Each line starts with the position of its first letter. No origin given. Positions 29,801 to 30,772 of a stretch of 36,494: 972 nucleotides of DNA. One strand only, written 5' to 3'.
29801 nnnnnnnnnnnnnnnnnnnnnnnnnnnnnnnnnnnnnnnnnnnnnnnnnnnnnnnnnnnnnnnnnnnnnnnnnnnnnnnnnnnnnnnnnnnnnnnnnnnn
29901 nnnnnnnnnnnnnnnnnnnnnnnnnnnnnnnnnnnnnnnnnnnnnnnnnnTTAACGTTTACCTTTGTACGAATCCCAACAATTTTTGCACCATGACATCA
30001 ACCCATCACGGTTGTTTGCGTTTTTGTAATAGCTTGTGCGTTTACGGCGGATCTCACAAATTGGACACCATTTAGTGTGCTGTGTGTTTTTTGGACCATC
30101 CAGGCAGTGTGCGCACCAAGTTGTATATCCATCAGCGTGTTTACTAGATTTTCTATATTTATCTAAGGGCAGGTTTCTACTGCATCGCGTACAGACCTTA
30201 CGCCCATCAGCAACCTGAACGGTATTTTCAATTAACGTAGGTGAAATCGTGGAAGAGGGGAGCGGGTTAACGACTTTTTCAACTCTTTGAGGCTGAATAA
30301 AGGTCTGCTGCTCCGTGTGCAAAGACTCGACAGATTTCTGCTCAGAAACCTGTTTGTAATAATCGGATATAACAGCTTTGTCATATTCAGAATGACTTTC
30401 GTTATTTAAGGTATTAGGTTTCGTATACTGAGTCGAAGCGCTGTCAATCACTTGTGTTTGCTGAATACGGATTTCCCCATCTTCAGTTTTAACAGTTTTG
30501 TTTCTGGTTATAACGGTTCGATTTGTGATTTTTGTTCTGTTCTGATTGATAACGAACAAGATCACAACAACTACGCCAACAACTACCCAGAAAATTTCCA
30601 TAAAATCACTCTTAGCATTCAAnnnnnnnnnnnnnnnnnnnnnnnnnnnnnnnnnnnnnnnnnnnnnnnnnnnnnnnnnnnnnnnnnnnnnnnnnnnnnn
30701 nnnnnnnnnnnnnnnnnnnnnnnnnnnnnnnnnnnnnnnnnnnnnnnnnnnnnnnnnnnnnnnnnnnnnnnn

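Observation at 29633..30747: AT-rich convergent accessory cassette between gp16 and terminase: 2-TM protein plus membrane-anchored tandem zinc-ribbon protein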

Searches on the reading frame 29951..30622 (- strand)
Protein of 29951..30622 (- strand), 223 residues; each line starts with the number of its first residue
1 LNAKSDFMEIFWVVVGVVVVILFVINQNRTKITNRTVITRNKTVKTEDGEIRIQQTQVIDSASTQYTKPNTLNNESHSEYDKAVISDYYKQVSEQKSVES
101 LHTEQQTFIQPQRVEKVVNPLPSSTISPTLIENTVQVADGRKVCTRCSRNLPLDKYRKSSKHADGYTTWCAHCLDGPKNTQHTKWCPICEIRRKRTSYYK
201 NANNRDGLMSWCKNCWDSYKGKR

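Call 5: search_protein_families(library=pfam, proteins=[window:29951-30622:-], max_evalue=1)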
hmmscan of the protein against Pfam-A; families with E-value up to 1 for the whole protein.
window:29951-30622:- (223 aa): 1 family
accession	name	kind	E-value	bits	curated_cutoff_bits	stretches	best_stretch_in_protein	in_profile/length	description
PF12898.13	Stc1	-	0.0017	19.3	24.8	1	142-174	52-83/84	Stc1 domain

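Call 6: search_protein_families(library=phrogs, proteins=[window:29951-30622:-], max_evalue=1)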
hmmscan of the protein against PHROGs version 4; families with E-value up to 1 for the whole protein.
window:29951-30622:- (223 aa): 20 families
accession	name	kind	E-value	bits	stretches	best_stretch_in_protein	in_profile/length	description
phrog_6762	-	unknown function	9.2e-72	242.8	2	116-223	135-242/242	-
phrog_6611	-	unknown function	8.6e-10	40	2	138-174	138-174/180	-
phrog_1035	-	DNA, RNA and nucleotide metabolism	6.4e-09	37.1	2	135-173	57-95/271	endonuclease VII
phrog_5558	-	moron, auxiliary metabolic gene and host takeover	2.4e-08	35.3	2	182-222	7-46/130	Lar-like restriction alleviation protein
phrog_18715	-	unknown function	9.4e-08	33.5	2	130-183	68-121/128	-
phrog_2633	-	DNA, RNA and nucleotide metabolism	1.7e-07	32.5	2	179-221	9-51/142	endonuclease VII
phrog_3273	-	unknown function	4.4e-05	24.5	2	142-184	23-67/75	-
phrog_2340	-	DNA, RNA and nucleotide metabolism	6.8e-05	24.1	2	137-175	4-43/171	endonuclease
phrog_2255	-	DNA, RNA and nucleotide metabolism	0.00013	22.5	2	178-220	48-89/211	HNH endonuclease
phrog_7584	-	lysis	0.00014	23.3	1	8-97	13-100/166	Rz-like spanin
phrog_12813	-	unknown function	0.00027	21.8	2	137-181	149-193/199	-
phrog_30859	-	unknown function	0.0044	18.8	1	183-220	2-39/117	-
phrog_21573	-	unknown function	0.0085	16.9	1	5-57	7-58/75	-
phrog_14698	-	unknown function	0.026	15.6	1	32-165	57-183/264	-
phrog_15559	-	unknown function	0.042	15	1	8-34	4-30/83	-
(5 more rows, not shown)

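Call 10: find_homologous_proteins(query=window:29951-30622:-)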
Query window:29951-30622:- (223 aa): 16 proteins with E <= 0.001 among 66 candidates.
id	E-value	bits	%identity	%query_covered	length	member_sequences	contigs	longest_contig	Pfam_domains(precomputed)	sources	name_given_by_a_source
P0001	7.8e-129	446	90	97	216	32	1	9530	-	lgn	-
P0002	3.0e-128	444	90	97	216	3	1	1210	-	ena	-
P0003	8.9e-125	433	87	89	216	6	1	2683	-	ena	-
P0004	1.3e-122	426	87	97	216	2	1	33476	-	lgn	-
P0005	2.9e-105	369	72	89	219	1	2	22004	-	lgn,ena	-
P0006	1.2e-96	341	68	89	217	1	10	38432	-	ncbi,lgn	-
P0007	1.1e-79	285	100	62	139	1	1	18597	-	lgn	-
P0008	9.5e-77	276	55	95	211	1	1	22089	-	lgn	-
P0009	3.2e-71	258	53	96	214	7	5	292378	-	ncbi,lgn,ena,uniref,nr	ncbi:hypothetical protein [Serratia marcescens]|uniref:hypothetical protein n=1 Tax=Serratia marcesc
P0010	3.3e-63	231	64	77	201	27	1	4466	-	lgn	-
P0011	3.3e-62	228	49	96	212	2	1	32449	-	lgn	-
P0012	1.2e-61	226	51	96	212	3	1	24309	-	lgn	-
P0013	1.9e-59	219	45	89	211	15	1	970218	-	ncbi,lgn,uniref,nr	ncbi:hypothetical protein [Providencia rettgeri]|uniref:hypothetical protein n=1 Tax=Providencia ret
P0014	4.7e-44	169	40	93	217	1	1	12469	-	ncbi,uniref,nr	ncbi:hypothetical protein Dpoa2040_001414 [Dickeya sp. CFBP 2040]|uniref:hypothetical protein n=1 Ta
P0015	6.8e-44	168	39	93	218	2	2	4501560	-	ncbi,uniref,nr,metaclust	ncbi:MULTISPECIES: hypothetical protein [Dickeya]|uniref:hypothetical protein n=1 Tax=Dickeya TaxID=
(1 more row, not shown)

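Call 19: search_protein_families(library=padloc, proteins=[window:29951-30601:-], max_evalue=1)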
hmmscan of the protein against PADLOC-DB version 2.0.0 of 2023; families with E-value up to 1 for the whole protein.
window:29951-30601:- (216 aa): 1 family
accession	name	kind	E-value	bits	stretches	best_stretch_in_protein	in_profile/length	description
PDLC01150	HEAT_CxxC_PDDEXK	-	0.0074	13.6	1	117-168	113-164/288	HEAT_CxxC_PD-DEXK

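Call 20: search_protein_families(library=ncbifam, proteins=[window:29951-30601:-], max_evalue=1)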
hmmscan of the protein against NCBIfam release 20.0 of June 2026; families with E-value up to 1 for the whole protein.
window:29951-30601:- (216 aa): 2 families
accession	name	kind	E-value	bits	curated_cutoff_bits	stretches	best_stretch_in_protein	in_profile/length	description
NF047702.1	LIC10965_fam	subfamily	0.096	13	130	1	170-193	42-65/104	LIC10965 family protein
NF045534.1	small_EYxxD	equivalog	0.1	12.3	29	1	6-22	14-30/37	EYxxD motif small membrane protein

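Call 21: find_encoding_contigs(protein=P0009, flank=8000, max_places=3)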
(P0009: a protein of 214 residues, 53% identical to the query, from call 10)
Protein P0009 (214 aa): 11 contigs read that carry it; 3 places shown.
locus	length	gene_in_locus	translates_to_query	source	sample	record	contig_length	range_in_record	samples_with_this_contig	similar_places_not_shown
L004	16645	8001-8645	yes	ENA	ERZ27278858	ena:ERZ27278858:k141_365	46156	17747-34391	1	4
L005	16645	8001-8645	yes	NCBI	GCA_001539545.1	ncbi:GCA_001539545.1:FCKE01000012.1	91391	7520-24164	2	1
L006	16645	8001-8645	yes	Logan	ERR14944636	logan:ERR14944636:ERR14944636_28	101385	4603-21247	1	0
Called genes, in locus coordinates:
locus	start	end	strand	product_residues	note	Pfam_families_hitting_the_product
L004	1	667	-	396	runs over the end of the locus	PF13356:Arm-DNA-bind_3, PF22022:Phage_int_M, PF00589:Phage_integrase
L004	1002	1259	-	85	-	-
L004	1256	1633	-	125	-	-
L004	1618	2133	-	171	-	PF00959:Phage_lysozyme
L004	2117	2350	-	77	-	PF04971:Phage_holin_2_1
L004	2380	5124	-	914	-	-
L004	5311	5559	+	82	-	-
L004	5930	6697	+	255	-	PF02498:Bro-N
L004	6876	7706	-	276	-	PF04383:KilA-N, PF03374:ANT (weak)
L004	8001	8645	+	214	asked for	-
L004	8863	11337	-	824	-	-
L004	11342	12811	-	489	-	-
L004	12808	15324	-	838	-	-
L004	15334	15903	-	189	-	PF24072:T7_gp14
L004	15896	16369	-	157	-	-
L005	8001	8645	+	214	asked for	-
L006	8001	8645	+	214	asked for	-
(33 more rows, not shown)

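Call 22: find_encoding_contigs(protein=P0013, flank=8000, max_places=2)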
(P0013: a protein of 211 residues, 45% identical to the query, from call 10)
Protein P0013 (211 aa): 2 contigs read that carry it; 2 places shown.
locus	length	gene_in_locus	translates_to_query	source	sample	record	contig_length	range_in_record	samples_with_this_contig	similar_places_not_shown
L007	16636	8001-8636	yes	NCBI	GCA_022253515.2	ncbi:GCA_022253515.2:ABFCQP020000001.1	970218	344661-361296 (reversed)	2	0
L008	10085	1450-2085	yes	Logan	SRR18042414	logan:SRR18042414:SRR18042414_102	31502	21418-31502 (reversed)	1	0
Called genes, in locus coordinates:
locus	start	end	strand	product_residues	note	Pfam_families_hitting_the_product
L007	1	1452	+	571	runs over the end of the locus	-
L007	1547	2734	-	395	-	PF13356:Arm-DNA-bind_3, PF22022:Phage_int_M, PF00589:Phage_integrase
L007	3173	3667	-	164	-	-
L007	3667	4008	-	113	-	PF13539:Peptidase_M15_4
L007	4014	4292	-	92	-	PF05449:Phage_holin_3_7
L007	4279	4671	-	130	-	PF16931:Phage_holin_8 (weak)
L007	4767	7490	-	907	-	PF18668:Tail_spike_N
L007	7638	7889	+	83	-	-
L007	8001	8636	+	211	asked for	-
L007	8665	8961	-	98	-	-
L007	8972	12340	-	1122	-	-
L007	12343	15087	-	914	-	-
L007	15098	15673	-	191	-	-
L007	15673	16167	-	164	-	-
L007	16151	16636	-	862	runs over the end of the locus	-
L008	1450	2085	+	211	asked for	-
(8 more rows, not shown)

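Call 23: find_encoding_contigs(protein=P0015, flank=8000, max_places=2)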
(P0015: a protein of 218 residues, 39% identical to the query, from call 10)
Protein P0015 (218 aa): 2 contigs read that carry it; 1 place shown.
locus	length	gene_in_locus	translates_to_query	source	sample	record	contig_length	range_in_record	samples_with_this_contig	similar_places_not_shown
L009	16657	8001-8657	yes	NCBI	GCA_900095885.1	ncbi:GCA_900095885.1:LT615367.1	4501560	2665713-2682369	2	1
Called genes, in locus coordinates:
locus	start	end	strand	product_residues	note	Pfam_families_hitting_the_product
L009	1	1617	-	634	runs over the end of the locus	PF00145:DNA_methylase (weak)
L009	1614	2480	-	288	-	PF05869:Dam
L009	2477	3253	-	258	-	PF04383:KilA-N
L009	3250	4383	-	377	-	PF04381:RdgC, PF09397:FtsK_gamma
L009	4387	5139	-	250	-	PF06992:Phage_lambda_P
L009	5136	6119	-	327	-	-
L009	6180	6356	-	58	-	PF13973:DUF4222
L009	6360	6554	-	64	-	-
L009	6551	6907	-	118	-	-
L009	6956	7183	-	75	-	PF15943:YdaS_toxin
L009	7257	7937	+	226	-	PF00717:Peptidase_S24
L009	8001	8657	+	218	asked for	-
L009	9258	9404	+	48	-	-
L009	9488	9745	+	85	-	-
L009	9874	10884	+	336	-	-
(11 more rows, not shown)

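Call 31: search_dna_similar(query=window:29951-30601:-, collection=phages, mode=protein, max_rows=40, max_evalue=0.001)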
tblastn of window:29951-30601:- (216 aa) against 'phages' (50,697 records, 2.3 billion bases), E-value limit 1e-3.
Records with a match: 6; places in all: 6; records where one place covers at least 80% of the query: 6.
Best place of each record, by identity: <60% 6.
By first word of the organism name: Yersinia 3; Escherichia 2; Aeromonas 1.
By host as written in the record: Escherichia coli O103:H25 strain NIPH-11060424/NVH-734 2; Yersinia enterocolitica LN1996-YE105.5R 1; Yersinia enterocolitica JL2002-6 1; Yersinia enterocolitica JL2004-21 1; Aeromonas sp. ARM81 1.
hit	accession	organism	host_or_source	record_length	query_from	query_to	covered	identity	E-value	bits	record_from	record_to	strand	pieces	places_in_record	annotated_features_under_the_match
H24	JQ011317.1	Escherichia phage TL-2011b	Escherichia coli O103:H25 strain ...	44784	1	212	98%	48.7%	3e-58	203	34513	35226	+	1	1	similar to hypothetical protein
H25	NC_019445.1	Escherichia phage TL-2011b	Escherichia coli O103:H25 strain ...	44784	1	212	98%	48.7%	3e-58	203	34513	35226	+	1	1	similar to hypothetical protein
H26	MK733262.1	Yersinia phage YeP4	Yersinia enterocolitica LN1996-YE105.5R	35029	1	210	97%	42.8%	2e-37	143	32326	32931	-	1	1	hypothetical protein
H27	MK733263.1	Yersinia phage YeP5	Yersinia enterocolitica JL2002-6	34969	1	210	97%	41.3%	3e-36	140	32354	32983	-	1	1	hypothetical protein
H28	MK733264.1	Yersinia phage YeP6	Yersinia enterocolitica JL2004-21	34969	1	210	97%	41.3%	3e-36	140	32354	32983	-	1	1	hypothetical protein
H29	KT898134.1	Aeromonas phage phiARM81mr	Aeromonas sp. ARM81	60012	1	210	97%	26.9%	6e-17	84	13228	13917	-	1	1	hypothetical protein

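Call 37: search_solved_structures(query=A2, max_evalue=10, show_alignments=3)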
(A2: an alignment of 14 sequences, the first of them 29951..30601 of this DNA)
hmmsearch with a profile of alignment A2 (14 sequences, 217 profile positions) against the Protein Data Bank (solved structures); distinct sequences matched with E-value up to 10: 4.
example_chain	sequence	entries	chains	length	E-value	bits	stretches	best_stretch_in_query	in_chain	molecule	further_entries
3ldy_A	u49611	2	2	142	0.033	17.7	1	137-174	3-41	restriction endonuclease PacI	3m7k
1v9w_A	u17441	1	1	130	0.66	13.4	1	145-183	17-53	putative 42-9-9 protein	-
9dby_K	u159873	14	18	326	1.7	12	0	162-191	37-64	Polycomb complex protein BMI-1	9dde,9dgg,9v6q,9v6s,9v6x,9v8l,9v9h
8pp7_K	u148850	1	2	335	1.9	11.9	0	162-191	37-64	Polycomb complex protein BMI-1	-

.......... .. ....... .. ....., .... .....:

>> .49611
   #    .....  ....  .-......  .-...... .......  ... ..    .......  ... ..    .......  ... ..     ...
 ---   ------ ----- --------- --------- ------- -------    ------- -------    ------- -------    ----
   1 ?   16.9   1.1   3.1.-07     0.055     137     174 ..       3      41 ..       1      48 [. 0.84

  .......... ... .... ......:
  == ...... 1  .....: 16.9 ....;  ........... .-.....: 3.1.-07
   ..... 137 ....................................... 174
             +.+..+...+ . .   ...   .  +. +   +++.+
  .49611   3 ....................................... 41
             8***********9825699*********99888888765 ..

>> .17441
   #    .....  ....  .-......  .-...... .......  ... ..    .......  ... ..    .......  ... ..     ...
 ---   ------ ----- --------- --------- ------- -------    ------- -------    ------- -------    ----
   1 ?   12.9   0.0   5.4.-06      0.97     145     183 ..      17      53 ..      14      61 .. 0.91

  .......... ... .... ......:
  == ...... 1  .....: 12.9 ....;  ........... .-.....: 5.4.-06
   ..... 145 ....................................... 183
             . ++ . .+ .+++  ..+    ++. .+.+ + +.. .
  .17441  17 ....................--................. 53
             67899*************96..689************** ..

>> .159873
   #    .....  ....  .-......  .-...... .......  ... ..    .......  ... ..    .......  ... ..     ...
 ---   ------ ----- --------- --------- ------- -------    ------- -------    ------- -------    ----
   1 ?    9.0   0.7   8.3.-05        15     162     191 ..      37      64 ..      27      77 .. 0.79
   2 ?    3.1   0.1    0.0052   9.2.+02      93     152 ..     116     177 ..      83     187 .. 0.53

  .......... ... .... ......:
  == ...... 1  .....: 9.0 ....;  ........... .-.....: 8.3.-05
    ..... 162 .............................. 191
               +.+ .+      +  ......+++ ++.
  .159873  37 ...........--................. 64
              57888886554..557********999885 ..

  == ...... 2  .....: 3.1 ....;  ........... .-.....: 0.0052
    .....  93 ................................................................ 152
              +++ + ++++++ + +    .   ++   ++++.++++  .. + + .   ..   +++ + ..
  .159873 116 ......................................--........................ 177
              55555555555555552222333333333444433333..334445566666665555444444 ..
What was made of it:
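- Tried and rejected: The PDB sequence search gave only PacI, at E 0.033 (call 37).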

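Call 42: get_annotated_region(hit=H29, flank=5000)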
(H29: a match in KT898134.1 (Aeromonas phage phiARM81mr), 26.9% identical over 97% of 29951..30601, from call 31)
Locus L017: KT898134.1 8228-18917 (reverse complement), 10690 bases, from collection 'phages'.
description: Aeromonas phage phiARM81mr, complete genome.
organism: Aeromonas phage phiARM81mr (NCBI taxid 1754209)
taxonomy: Viruses; Duplodnaviria; Heunggongvirae; Uroviricota; Caudoviricetes
host: Aeromonas sp. ARM81; source: wastewater treatment plant; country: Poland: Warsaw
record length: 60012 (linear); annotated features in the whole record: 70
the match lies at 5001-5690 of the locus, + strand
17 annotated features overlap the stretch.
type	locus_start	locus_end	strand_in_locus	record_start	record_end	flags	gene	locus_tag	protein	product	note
CDS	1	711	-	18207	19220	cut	-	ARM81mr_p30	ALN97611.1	replication protein O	-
CDS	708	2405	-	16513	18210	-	-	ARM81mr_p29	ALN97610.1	C-5 cytosine-specific DNA methylase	-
CDS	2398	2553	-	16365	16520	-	-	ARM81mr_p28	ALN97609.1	hypothetical protein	-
CDS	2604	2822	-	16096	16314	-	-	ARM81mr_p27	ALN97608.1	hypothetical protein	-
CDS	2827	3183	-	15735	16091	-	-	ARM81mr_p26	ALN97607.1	hypothetical protein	-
CDS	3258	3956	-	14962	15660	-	-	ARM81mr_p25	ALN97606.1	antirepressor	DNA binding domain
CDS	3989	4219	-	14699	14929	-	-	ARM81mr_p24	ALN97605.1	Cro transcriptional regulator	-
CDS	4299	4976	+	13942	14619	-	-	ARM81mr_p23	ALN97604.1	CI repressor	XRE transcriptional regulator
CDS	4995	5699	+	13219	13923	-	-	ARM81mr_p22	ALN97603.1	hypothetical protein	-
CDS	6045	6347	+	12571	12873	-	-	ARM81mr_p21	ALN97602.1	hypothetical protein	-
CDS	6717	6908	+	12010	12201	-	-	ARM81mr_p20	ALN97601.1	hypothetical protein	-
CDS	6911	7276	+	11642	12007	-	-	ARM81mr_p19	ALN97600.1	hypothetical protein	-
CDS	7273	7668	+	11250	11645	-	-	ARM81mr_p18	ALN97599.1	hypothetical protein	-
CDS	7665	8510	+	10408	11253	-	-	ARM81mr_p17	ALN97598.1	exodeoxyribonuclease VIII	-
CDS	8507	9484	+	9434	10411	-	-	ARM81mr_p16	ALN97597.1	RecT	DNA single-strand annealing protein (SSAP)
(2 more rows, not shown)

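Call 43: predict_structure(alignment_id=A3)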
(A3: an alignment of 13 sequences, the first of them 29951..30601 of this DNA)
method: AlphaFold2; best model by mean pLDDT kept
length: 216 residues; sequences in the alignment: 13
mean_pLDDT: 67.4   pTM: 0.38
mean pLDDT of the five models: 67.4, 62.0, 61.9, 61.3, 58.5
residues with pLDDT >= 90: 46; 70-90: 62; 50-70: 49; < 50: 59
segments of 3 or more residues with pLDDT < 50: 59-74, 90-129
pLDDT, mean of each block of 10 residues (from residue 1): 81 77 51 68 68 54 39 53 54 41 35 31 40 81 89 84 90 93 94 91 93 79
secondary structure, 60 per line:
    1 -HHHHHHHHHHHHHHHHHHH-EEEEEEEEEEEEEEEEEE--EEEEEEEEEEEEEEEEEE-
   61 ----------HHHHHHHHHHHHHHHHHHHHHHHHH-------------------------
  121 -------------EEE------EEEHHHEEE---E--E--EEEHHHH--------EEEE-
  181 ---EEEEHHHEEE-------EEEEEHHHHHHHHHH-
elements in order: H2-20 E22-39 E42-59 H71-95 E134-136 E143-145 E149-151 E161-163 H164-167 E176-179 E184-187 E191-193 E201-205 H206-215
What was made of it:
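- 30542..30598 (-): ORF-B residues 2-20: TM helix. Predicted N-terminus outside and C-terminus in the cytoplasm. AF2 helix 2-20 (call 43).
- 30425..30541 (-): ORF-B residues 21-59: conserved juxtamembrane polar beta-hairpin (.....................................). AF2 strands 22-39 and 42-59, pLDDT 51-68 (call 43).
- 30104..30193 (-): Zinc ribbon 1: C137-x2-C140-x22-C163-x2-C166. AF2 pLDDT 81-94 for the domain (call 43).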
